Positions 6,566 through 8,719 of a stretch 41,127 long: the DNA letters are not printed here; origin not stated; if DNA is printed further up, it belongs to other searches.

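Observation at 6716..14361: Candidate multi-gene RNA-targeting conflict locus (HEPN-motif, HEPN-motif, TPR-PIN-tRNA_bind)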

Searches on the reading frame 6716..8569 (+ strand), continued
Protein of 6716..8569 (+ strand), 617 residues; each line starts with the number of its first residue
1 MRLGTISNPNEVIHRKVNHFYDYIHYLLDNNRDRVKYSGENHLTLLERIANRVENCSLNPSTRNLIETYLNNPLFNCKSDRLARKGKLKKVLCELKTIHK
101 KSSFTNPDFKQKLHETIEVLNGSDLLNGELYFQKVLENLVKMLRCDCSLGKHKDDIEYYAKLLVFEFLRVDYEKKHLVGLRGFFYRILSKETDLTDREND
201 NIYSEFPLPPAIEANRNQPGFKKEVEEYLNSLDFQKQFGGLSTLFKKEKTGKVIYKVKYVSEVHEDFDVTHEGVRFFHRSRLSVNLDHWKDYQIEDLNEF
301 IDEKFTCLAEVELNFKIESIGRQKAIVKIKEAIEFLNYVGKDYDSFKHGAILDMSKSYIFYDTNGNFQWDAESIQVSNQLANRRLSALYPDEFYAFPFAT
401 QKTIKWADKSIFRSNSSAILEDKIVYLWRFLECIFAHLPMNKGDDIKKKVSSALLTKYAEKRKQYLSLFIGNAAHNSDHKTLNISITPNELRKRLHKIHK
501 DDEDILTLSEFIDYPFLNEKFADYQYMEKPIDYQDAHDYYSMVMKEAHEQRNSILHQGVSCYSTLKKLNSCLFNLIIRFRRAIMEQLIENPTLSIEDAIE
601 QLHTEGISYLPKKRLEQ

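Call 72: fold_search(model_id=the predicted structure, library=pdb)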
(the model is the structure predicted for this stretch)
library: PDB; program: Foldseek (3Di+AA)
matches with E <= 10: 161; with E <= 0.001: 0
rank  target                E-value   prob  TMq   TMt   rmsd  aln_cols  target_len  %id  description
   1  6o3e_A                6.3e-01  0.12  0.13  0.14  30.1       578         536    9  mouse aE-catenin 82-883 (released 2019-11-13)
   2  6mrt_A                6.3e-01  0.09  0.07  0.13  24.9       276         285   13  12-meric ClyA pore complex (released 2019-05-15)
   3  5jtw_B                8.3e-01  0.14  0.11  0.10  21.4       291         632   12  Crystal structure of complement C4b re-refined using iMDFF (released 2016-08-10)
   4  6r4l_A                1.1e+00  0.03  0.08  0.05  29.7       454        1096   11  Crystal structure of S. cerevisia Niemann-Pick type C protein NCR1 (released 2019-09-25)
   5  9u3r                  1.2e+00  0.04  0.07  0.06  26.1       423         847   11  Cryo-EM structure of human AC9 (released 2025-06-11)
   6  9hve_K                1.5e+00  0.08  0.09  0.16  15.5       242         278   10  Native human eIF2-eIF2B complex (released 2025-11-19)
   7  8qx8_F                1.6e+00  0.03  0.08  0.05  29.5       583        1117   13  Endosomal membrane tethering complex CORVET (released 2024-07-03)
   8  9krk                  1.6e+00  0.02  0.07  0.06  32.7       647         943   10  Cryo-EM structure of human ABCC4 (Apo state) (released 2025-09-24)
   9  6uox_A                1.6e+00  0.02  0.07  0.04  34.8       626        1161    9  Structure of itraconazole-bound NPC1 (released 2020-01-15)
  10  5ebz_A                2.0e+00  0.04  0.08  0.07  29.1       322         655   10  Crystal structure of human IKK1 (released 2016-11-02)
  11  9a1m_B                2.0e+00  0.03  0.11  0.06  26.5       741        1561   10  Integrative model of the nuclear pore complex from Schizosaccharomyces pombe (released 2021-11-12)
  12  4hb0_C                2.1e+00  0.02  0.08  0.06  24.6       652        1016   12  Crystal structure of CRM1 inhibitor Leptomycin B in complex with CRM1(K541Q,K542Q,R543S,K545Q,K548Q,K579Q)-Ran-RanBP1 (released 2013-01-09)
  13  4tql_A                2.2e+00  0.04  0.07  0.14  27.9       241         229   16  Computationally designed three helix bundle (released 2014-10-15)
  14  4k1p_A                2.4e+00  0.05  0.08  0.12  21.4       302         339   11  Structure of the NheA component of the Nhe toxin from Bacillus cereus (released 2013-09-18)
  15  6bfi_A                2.4e+00  0.04  0.11  0.09  31.2       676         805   10  Vinculin homolog in a sponge (phylum Porifera) reveals vertebrate-like cell adhesions involved in early multicellular  (released 2018-06-13)
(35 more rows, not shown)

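Call 87: search_dna_similar(query=window:6716-8569:+, collection=plasmids, mode=protein, max_rows=10)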
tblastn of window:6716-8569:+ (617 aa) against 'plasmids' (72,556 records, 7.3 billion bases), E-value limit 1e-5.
No match.

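Call 93: search_protein_families(library=phrogs, proteins=[window:6716-8569:+], max_evalue=0.01)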
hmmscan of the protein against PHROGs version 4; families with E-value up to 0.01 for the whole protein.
window:6716-8569:+ (617 aa): 0 families

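Call 100: find_related_loci(query=A1, collection=viral_contigs, flank=10000)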
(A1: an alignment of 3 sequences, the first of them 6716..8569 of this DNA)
Query A1 (617 aa) in viral_contigs; peptide patterns used: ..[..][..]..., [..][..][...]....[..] (x = any residue, [..] = any of these).
99 stretches matched a pattern, but none encodes a relative of the query by tblastn (E <= 1e-3).
